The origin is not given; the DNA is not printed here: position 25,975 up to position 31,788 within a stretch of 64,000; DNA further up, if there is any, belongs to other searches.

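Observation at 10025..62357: All nine tRNA genes have a TATA-like octamer at exactly -31..-24: signature of leaderless tRNA transcription (RNase P independence?)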

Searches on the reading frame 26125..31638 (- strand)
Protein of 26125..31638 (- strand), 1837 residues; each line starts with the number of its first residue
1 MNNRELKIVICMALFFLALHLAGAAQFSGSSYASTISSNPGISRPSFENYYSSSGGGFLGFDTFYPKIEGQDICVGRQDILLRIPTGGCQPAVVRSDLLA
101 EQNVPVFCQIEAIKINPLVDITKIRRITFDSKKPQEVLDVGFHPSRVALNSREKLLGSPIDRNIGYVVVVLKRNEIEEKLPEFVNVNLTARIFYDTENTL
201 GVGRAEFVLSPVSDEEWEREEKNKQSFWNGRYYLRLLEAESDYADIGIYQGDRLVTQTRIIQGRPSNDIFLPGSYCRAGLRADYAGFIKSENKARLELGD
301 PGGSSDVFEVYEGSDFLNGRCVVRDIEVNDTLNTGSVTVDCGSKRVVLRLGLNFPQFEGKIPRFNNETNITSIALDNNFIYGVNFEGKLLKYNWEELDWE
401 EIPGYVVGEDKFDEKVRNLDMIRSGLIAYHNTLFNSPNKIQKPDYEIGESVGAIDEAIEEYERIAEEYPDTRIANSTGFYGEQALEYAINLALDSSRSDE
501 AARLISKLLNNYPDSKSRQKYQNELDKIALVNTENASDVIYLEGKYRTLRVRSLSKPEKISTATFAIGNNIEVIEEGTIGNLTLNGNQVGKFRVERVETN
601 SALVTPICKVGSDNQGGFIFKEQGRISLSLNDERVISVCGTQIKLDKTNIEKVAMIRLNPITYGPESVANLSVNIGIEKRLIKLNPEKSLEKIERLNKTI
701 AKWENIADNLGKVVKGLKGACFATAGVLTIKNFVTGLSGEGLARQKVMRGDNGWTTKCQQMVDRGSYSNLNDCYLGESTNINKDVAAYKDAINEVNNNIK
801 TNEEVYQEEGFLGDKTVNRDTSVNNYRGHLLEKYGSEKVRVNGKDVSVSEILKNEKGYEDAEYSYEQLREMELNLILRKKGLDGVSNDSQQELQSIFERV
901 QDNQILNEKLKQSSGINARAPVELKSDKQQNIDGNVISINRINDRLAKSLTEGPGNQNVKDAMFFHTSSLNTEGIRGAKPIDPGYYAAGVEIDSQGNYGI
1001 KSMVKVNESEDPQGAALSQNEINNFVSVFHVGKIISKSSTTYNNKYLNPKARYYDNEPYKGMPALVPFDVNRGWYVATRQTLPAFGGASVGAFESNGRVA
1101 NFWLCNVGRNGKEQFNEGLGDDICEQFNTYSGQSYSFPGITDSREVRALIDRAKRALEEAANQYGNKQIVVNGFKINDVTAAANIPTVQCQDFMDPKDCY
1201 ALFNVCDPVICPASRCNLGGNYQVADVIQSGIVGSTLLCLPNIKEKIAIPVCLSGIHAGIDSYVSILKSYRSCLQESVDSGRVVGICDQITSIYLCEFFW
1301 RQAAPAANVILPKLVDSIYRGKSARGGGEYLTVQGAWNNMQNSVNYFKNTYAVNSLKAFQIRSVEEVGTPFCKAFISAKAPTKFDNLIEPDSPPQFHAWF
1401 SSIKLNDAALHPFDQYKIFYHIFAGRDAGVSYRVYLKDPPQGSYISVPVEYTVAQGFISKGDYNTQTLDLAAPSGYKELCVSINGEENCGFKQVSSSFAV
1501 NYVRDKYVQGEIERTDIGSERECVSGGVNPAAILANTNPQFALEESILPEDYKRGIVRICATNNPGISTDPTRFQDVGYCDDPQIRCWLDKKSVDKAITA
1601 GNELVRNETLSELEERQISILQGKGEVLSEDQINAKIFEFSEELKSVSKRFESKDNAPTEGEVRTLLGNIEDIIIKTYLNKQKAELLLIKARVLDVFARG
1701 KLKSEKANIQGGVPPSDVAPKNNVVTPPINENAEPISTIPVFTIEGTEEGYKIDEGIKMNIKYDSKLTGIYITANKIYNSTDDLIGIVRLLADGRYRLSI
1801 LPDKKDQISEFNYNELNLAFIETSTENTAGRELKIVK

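Call 6: search_protein_families(library=pfam, proteins=[window:26125-31638:-])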
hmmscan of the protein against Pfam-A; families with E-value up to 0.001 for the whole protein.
window:26125-31638:- (1837 aa): 1 family
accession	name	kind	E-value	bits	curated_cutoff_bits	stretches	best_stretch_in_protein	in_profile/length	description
PF13174.12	TPR_6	-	0.00099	20.1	26.3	0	454-471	16-33/33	Tetratricopeptide repeat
